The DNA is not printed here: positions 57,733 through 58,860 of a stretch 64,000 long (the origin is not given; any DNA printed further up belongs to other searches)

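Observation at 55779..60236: Possible cyclic-nucleotide signalling cassette: KirBac K+ channel, MBL-fold hydrolase, cNMP-binding Ser/Thr kinase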

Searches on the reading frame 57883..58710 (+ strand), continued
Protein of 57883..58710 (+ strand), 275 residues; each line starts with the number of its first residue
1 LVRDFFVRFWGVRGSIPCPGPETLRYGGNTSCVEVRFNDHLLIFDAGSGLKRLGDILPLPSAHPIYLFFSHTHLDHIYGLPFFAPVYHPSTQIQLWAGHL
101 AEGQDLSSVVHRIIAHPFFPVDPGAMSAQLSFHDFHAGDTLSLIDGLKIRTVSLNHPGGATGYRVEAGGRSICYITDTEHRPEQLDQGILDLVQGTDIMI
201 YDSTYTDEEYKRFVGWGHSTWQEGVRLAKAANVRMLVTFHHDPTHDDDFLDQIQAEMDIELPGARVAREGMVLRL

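Call 19: search_protein_families(library=pfam, proteins=[L044:3045-4736:+, L033:1199-3475:+, L019:12407-13813:+, L064:2233-4017:+, L057:10922-11917:-, L013:11597-13498:-, L065:11181-11552:+, L016:13328-15388:-, L061:1375-2232:+, L057:6610-7830:-], max_evalue=0.001)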
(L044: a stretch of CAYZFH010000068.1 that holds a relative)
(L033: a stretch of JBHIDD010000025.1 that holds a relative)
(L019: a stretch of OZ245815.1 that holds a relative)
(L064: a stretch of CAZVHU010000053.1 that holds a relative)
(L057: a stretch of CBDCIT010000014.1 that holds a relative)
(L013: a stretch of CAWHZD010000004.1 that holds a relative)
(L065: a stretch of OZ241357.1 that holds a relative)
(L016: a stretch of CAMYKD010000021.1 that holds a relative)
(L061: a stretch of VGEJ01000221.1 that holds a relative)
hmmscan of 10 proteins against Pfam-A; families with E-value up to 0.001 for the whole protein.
L044:3045-4736:+ (564 aa): 3 families
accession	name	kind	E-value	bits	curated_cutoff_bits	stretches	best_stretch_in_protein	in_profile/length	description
PF00072.30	Response_reg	-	1.7e-27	96.2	30.2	1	342-453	1-111/111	Response regulator receiver domain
PF00486.34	Trans_reg_C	-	2.1e-18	66.6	26.2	1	488-562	2-77/77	Transcriptional regulatory protein, C terminal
PF01168.26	Ala_racemase_N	-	3e-12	47.2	24.1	1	15-163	4-147/220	Alanine racemase, N-terminal domain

L033:1199-3475:+ (759 aa): 1 family
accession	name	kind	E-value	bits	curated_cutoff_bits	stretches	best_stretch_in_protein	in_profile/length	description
PF00211.25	Guanylate_cyc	-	3.7e-05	23.9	21.9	1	572-710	8-141/183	Adenylate and Guanylate cyclase catalytic domain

L019:12407-13813:+ (469 aa): 0 families

L064:2233-4017:+ (595 aa): 0 families

L057:10922-11917:- (332 aa): 2 families
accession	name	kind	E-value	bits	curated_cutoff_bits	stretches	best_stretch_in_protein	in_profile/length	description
PF00528.27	BPD_transp_1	-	1.6e-27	96.9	26.4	1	120-325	2-183/184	Binding-protein-dependent transport system inner membrane component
PF19300.4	BPD_transp_1_N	-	1.2e-08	35.6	23.8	1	1-90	1-96/114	Binding-prot-dependent transport system membrane comp, N-term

L013:11597-13498:- (634 aa): 1 family
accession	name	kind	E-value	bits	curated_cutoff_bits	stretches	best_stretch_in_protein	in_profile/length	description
PF00496.27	SBP_bac_5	-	1.5e-45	156.4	32.4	1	120-461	14-294/368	Bacterial extracellular solute-binding proteins, family 5 Middle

L065:11181-11552:+ (124 aa): 0 families

L016:13328-15388:- (687 aa): 19 families
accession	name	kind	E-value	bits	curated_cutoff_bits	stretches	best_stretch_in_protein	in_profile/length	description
PF00005.33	ABC_tran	-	1.5e-60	204.2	25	2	396-550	2-136/137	ABC transporter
PF08352.17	oligo_HPY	-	5.2e-16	59.2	27.1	2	602-634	1-33/65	Oligopeptide/dipeptide transporter, C-terminal region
PF13304.12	AAA_21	-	4.4e-15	57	27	2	212-284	229-303/304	AAA domain, putative AbiEii toxin, Type IV TA system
PF13481.12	AAA_25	-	8.9e-09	35.7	27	1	402-489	30-119/195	AAA domain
PF02463.25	SMC_N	-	1e-08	35.4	40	1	93-296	26-213/220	RecF/RecN/SMC N terminal domain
PF13401.12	AAA_22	-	2.9e-08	34.5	27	0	406-485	6-33/130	AAA domain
PF13555.12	AAA_29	-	9.8e-08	32.1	27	0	402-440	19-56/61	P-loop containing region of AAA domain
PF13191.12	AAA_16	-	3.6e-07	31.3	32.6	0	403-439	22-61/167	AAA ATPase domain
PF05621.17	TniB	-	1.7e-05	24.8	22.4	0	538-579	117-160/189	Bacterial TniB protein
PF00006.31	ATP-synt_ab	-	5e-05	23.5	29.5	0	397-431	6-40/213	ATP synthase alpha/beta family, nucleotide-binding domain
PF01078.27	Mg_chelatase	-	7.9e-05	22.6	20.3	0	76-120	7-51/207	Magnesium chelatase, subunit ChlI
PF20703.3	nSTAND1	-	0.00011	22.4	27.1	0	76-150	18-81/379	Novel STAND NTPase 1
PF20720.3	nSTAND3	-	0.00012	22.2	27.2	0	403-432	15-44/155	Novel STAND NTPase 3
PF07728.20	AAA_5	-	0.00017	22.1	22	0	410-439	4-34/139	AAA domain (dynein-related subfamily)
PF00485.24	PRK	-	0.0002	21.7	22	0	94-126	2-38/196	Phosphoribulokinase / Uridine kinase family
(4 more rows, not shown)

L061:1375-2232:+ (286 aa): 4 families
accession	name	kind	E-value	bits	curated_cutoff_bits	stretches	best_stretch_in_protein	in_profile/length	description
PF20434.5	BD-FAE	-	1e-20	74.6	26.8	1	62-187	6-146/215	BD-FAE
PF07859.19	Abhydrolase_3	-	2.2e-14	54.2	25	1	72-189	2-115/210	alpha/beta hydrolase fold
PF12697.13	Abhydrolase_6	-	5.2e-06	27.7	26.3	1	72-238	2-135/217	Alpha/beta hydrolase family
PF00326.27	Peptidase_S9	-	6.5e-06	26.2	22.6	1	132-262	56-188/213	Prolyl oligopeptidase family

L057:6610-7830:- (407 aa): 2 families
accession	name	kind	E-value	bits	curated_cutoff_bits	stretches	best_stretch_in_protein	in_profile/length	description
PF07690.21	MFS_1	-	5.7e-22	78.5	33.4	1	16-344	3-329/347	Major Facilitator Superfamily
PF12832.13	MFS_1_like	-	5.4e-05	22.8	25.2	1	9-132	217-335/373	MFS_1 like family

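Call 23: search_protein_families(library=pfam, alignment_id=A2, max_evalue=0.001)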
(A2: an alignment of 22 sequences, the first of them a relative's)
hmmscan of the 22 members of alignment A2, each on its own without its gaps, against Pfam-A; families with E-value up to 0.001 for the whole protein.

A. member 1, L015:9765-11102:+ (446 aa): 1 family
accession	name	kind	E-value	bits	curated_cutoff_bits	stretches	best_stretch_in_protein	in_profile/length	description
PF00211.25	Guanylate_cyc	-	2.3e-07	31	21.9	1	258-398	7-142/183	Adenylate and Guanylate cyclase catalytic domain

B. families by the number of members that match (of 22 scanned): 1 family
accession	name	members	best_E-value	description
PF00211.25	Guanylate_cyc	22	2.2e-15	Adenylate and Guanylate cyclase catalytic domain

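Call 24: search_protein_families(library=pfam, proteins=[L018:8816-9763:+, L018:7036-7770:+, L018:5964-6845:+, L018:11991-12803:+, L018:4503-5732:-, L064:2233-4017:+, L019:12407-13813:+, L065:11181-11552:+], max_evalue=0.01)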
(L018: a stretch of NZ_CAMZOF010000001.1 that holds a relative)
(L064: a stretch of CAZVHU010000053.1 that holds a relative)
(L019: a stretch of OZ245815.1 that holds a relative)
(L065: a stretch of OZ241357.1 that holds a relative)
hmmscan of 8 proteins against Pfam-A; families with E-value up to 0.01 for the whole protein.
L018:8816-9763:+ (315 aa): 1 family
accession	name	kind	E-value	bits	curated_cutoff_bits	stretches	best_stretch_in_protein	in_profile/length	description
PF13578.12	Methyltransf_24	-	2.1e-08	35.4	26.3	1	139-239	1-105/105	Methyltransferase domain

L018:7036-7770:+ (244 aa): 3 families
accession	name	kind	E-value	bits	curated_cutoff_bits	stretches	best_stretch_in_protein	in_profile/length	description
PF00072.30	Response_reg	-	8.2e-30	103.7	30.2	1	22-132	1-110/111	Response regulator receiver domain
PF00486.34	Trans_reg_C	-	4.3e-22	78.4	26.2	1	168-242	2-77/77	Transcriptional regulatory protein, C terminal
PF21695.3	GlnR_1st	-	0.0011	19.3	27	1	56-101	33-78/111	Transcription regulator GlnR, N-terminal domain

L018:5964-6845:+ (293 aa): 5 families
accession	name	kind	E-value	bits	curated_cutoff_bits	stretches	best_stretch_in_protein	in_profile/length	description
PF20434.5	BD-FAE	-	3.2e-19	69.7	26.8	1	61-167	1-106/215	BD-FAE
PF07859.19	Abhydrolase_3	-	4.2e-10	40.2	25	1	83-197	3-114/210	alpha/beta hydrolase fold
PF00326.27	Peptidase_S9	-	0.00029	20.8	22.6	1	135-277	52-194/213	Prolyl oligopeptidase family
PF12697.13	Abhydrolase_6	-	0.0019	19.3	26.3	1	83-200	3-103/217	Alpha/beta hydrolase family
PF00135.34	COesterase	-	0.0038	16.7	27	0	133-169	166-202/515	Carboxylesterase family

L018:11991-12803:+ (270 aa): 1 family
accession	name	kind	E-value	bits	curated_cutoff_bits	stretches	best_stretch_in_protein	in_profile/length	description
PF11942.13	Spt5_N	-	0.0099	17.3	24.2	0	16-35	4-26/97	Spt5 transcription elongation factor, acidic N-terminal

L018:4503-5732:- (409 aa): 1 family
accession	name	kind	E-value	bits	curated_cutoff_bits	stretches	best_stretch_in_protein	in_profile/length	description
PF00925.25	GTP_cyclohydro2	-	7.7e-59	198.4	23.3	1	220-384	3-164/165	GTP cyclohydrolase II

L064:2233-4017:+ (595 aa): 0 families

L019:12407-13813:+ (469 aa): 0 families

L065:11181-11552:+ (124 aa): 0 families

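Call 36: predict_structure(alignment_id=A1)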
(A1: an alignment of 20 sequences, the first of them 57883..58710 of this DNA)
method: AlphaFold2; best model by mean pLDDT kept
length: 275 residues; sequences in the alignment: 20
mean_pLDDT: 88.8   pTM: 0.89
mean pLDDT of the five models: 88.8, 88.8, 88.5, 87.7, 86.9
residues with pLDDT >= 90: 183; 70-90: 66; 50-70: 13; < 50: 13
segments of 3 or more residues with pLDDT < 50: 18-28
pLDDT, mean of each block of 10 residues (from residue 1): 78 62 49 92 92 91 95 87 93 97 92 74 85 97 96 94 96 93 92 98 92 90 97 94 83 96 93 93
secondary structure, 60 per line:
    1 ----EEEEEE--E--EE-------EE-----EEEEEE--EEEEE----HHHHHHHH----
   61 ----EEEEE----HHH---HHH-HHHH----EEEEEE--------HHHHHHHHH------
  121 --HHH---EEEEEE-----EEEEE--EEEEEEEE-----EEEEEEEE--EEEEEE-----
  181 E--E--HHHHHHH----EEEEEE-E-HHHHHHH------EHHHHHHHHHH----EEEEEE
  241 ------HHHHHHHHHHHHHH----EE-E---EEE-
elements in order: E5-10 E32-37 E40-44 H49-56 E65-69 H84-87 E92-97 H106-114 E129-134 E140-144 E147-154 E160-167 E170-175 H187-193 E198-203 H207-213 H221-230 E235-240 H247-260 E272-274

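Call 38: fold_search(model_id=the predicted structure, library=pdb)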
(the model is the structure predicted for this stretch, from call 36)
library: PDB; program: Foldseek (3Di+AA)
matches with E <= 10: 926; with E <= 0.001: 259
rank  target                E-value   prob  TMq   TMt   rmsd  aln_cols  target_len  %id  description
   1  1y44_A                9.4e-15  1.00  0.74  0.75   3.9       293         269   19  Crystal structure of RNase Z (released 2005-01-25)
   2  2cbn                  2.3e-13  1.00  0.71  0.65   5.2       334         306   18  Crystal structure of ZipD from Escherichia coli (released 2006-02-15)
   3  6kns_D                3.7e-13  1.00  0.70  0.79   4.3       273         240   18  Crystal structure of the metallo-beta-lactamase fold protein YhfI from Bacillus subtilis (space group I4122) (released 2019-09-18)
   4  2fk6_A                4.1e-13  1.00  0.73  0.66   5.1       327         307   17  Crystal Structure of RNAse Z/tRNA(Thr) complex (released 2006-03-21)
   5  6kns_C                6.1e-13  1.00  0.69  0.78   4.5       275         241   17  Crystal structure of the metallo-beta-lactamase fold protein YhfI from Bacillus subtilis (space group I4122) (released 2019-09-18)
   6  4gcw_A                9.1e-13  1.00  0.74  0.67   4.3       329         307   16  Crystal structure of RNase Z in complex with precursor tRNA(Thr) (released 2012-10-31)
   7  1zkp_A                9.1e-13  1.00  0.70  0.76   4.7       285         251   17  1.5A Resolution Crystal Structure of a Metallo Beta Lactamase Family Protein, the ELAC Homolgue of Bacillus anthracis, (released 2005-06-21)
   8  1zkp_B                1.2e-12  1.00  0.70  0.76   4.7       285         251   17  1.5A Resolution Crystal Structure of a Metallo Beta Lactamase Family Protein, the ELAC Homolgue of Bacillus anthracis, (released 2005-06-21)
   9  6kns_B                1.4e-12  1.00  0.70  0.79   4.3       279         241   18  Crystal structure of the metallo-beta-lactamase fold protein YhfI from Bacillus subtilis (space group I4122) (released 2019-09-18)
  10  6j4n_A                1.7e-12  1.00  0.72  0.55   5.2       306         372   16  Structure of papua new guinea MBL-1(PNGM-1) native (released 2019-02-27)
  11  8gyg_B                2.0e-12  1.00  0.71  0.65   6.3       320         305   16  Purification ,Crystallization and X-ray Diffraction analysis of a novel arysulfatase from Pseudoalteromonas atlantica  (released 2023-10-18)
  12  7bz3_A                2.4e-12  1.00  0.72  0.59   5.4       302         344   14  The mutant variant of PNGM-1. H257 was substituted for alanine to study substrate binding. (released 2021-04-28)
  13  1zkp_C                3.2e-12  1.00  0.67  0.74   5.0       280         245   16  1.5A Resolution Crystal Structure of a Metallo Beta Lactamase Family Protein, the ELAC Homolgue of Bacillus anthracis, (released 2005-06-21)
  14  6b9v_A                3.2e-12  1.00  0.64  0.68   4.5       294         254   19  Crystal Structure of a New Diphosphatase from the PhnP Family (released 2018-10-17)
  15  3zwf_A                3.4e-12  1.00  0.66  0.70   5.1       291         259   19  Crystal structure of Human tRNase Z, short form (ELAC1). (released 2011-08-10)
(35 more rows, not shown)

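Call 42: search_solved_structures(query=A1, max_evalue=10, show_alignments=0)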
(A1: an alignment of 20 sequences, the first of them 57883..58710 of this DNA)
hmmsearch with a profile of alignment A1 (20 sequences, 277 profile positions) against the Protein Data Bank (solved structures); distinct sequences matched with E-value up to 10: 101 (the best 60 are shown).
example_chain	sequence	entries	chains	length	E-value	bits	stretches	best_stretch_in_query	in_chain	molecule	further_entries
2cbn_A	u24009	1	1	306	7.3e-12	48.1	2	190-274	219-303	RIBONUCLEASE Z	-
3zwf_A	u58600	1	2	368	1e-10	44.4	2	170-244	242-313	ZINC PHOSPHODIESTERASE ELAC PROTEIN 1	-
1y44_A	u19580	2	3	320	3e-10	42.8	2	171-270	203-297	Ribonuclease Z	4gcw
2fk6_A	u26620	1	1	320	6e-09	38.5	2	171-270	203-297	RIBONUCLEASE Z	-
1ww1_A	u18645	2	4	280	3.5e-07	32.8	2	41-82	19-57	tRNase Z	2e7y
6kns_A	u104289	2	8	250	0.00011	24.6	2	151-274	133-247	Putative metal-dependent hydrolase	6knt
1zkp_A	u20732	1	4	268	0.00025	23.4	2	153-273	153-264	hypothetical protein BA1088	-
7xgt_A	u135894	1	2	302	0.0013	21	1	55-86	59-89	RNase ZS1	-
7bz3_A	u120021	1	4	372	0.0014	21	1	18-212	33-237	Metallo-beta-lactamase PNGM-1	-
6j4n_A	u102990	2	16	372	0.0014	20.9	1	18-212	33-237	Metallo-beta-lactamases PNGM-1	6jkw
7byq_A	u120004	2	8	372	0.0016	20.8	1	18-212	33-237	Metallo-beta-lactamase PNGM-1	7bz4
7ev5_A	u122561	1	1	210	0.0027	20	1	39-90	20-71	Lactamase_B domain-containing protein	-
3g1p_A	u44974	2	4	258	0.0049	19.2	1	12-82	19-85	Protein phnP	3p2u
8gyg_A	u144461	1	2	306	0.0061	18.9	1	39-87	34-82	Arysulfatase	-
9ey0_E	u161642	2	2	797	0.0099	18.2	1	41-84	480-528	Zinc phosphodiesterase ELAC protein 2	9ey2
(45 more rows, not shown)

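Call 49: search_protein_families(library=pfam, proteins=[L041:4815-7304:-, L041:612-2264:+, L041:9226-10629:+, L041:2261-4684:-, L067:3760-5532:+, L067:2844-3791:+, L067:68-1498:+, L059:726-1082:-, L062:11985-12533:-, L024:16066-16527:+], max_evalue=0.001)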
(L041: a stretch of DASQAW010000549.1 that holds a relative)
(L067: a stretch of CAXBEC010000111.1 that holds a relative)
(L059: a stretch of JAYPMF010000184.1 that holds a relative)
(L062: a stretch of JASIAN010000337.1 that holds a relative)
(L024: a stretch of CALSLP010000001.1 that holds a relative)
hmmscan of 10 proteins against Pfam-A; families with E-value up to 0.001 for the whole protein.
L041:4815-7304:- (829 aa): 1 family
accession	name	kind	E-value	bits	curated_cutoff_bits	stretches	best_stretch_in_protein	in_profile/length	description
PF00027.35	cNMP_binding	-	3.3e-19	69.1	27.5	1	713-799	2-89/89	Cyclic nucleotide-binding domain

L041:612-2264:+ (550 aa): 2 families
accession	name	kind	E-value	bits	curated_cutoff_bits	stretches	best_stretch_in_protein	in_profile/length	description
PF00211.25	Guanylate_cyc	-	6.8e-13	49.1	21.9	1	359-534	6-175/183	Adenylate and Guanylate cyclase catalytic domain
PF00111.32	Fer2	-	3.6e-10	40.1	21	1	254-330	5-76/77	2Fe-2S iron-sulfur cluster binding domain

L041:9226-10629:+ (467 aa): 1 family
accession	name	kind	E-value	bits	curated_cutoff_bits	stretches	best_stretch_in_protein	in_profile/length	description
PF00211.25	Guanylate_cyc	-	2.3e-10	40.8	21.9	1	284-424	10-145/183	Adenylate and Guanylate cyclase catalytic domain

L041:2261-4684:- (807 aa): 2 families
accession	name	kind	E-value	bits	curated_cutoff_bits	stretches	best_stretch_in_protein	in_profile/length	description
PF01435.24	Peptidase_M48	-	1.8e-27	96.8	20.3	1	458-636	3-183/186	Peptidase family M48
PF23368.1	DUF7092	-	6.7e-17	62.3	24.5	1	306-379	2-75/77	Domain of unknown function (DUF7092)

L067:3760-5532:+ (590 aa): 10 families
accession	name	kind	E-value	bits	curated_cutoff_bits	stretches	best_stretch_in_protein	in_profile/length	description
PF00027.35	cNMP_binding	-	1.1e-22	80.2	27.5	3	312-363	9-58/89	Cyclic nucleotide-binding domain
PF12838.12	Fer4_7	-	2.6e-11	44.2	27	2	511-575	1-52/52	4Fe-4S dicluster domain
PF13187.11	Fer4_9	-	1.6e-10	41.2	27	1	512-575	2-51/52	4Fe-4S dicluster domain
PF13237.11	Fer4_10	-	2.8e-10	40.4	25.5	2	505-572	2-53/53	4Fe-4S dicluster domain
PF12837.12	Fer4_6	-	4.7e-10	39.4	25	1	504-527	1-24/24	4Fe-4S binding domain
PF13247.11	Fer4_11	-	1.9e-09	38.1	26.2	1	473-576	4-95/100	4Fe-4S dicluster domain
PF00037.32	Fer4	-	3.7e-07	30.1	21.1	1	505-527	1-23/24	4Fe-4S binding domain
PF12797.12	Fer4_2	-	7.6e-07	29.1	24.5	1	504-524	2-22/22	4Fe-4S binding domain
PF13484.11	Fer4_16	-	7.3e-05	23.9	30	0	512-573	2-65/66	4Fe-4S double cluster binding domain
PF14697.11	Fer4_21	-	0.00061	20.3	35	0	477-529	6-59/59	4Fe-4S dicluster domain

L067:2844-3791:+ (315 aa): 4 families
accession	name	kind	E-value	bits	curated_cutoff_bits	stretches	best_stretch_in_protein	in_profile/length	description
PF13435.11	Cytochrome_C554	-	9.5e-12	46.1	20.8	1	38-115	1-84/84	Cytochrome c554 and c-prime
PF14537.11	Cytochrom_c3_2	-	0.00023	22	25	0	84-170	7-64/79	Cytochrome c3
PF14522.11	Cytochrome_C7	-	0.00024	21.3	24.8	0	36-114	13-66/67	Cytochrome c7 and related cytochrome c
PF22113.1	Mtrc-MtrF_II-IV_dom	-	0.00026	21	30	0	37-173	29-166/176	Outer membrane cytochrome MtrC/MtrF-like, domains II/IV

L067:68-1498:+ (476 aa): 2 families
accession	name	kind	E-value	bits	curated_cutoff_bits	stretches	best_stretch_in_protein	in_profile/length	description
PF02775.26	TPP_enzyme_C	-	3.5e-44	150.7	21.9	1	308-455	1-151/151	Thiamine pyrophosphate enzyme, C-terminal TPP binding domain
PF00205.28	TPP_enzyme_M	-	9.6e-34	116.5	30.4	1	108-241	1-136/137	Thiamine pyrophosphate enzyme, central domain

L059:726-1082:- (119 aa): 1 family
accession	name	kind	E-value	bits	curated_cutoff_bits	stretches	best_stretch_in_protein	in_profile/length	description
PF00027.35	cNMP_binding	-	1.1e-19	70.6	27.5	1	4-86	2-87/89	Cyclic nucleotide-binding domain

L062:11985-12533:- (183 aa): 1 family
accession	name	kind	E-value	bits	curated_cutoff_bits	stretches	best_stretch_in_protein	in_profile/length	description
PF00027.35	cNMP_binding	-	5.7e-22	77.9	27.5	1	54-136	4-87/89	Cyclic nucleotide-binding domain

L024:16066-16527:+ (154 aa): 1 family
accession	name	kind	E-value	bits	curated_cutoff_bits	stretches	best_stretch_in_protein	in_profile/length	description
PF00027.35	cNMP_binding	-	1.4e-18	67.1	27.5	1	42-126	4-89/89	Cyclic nucleotide-binding domain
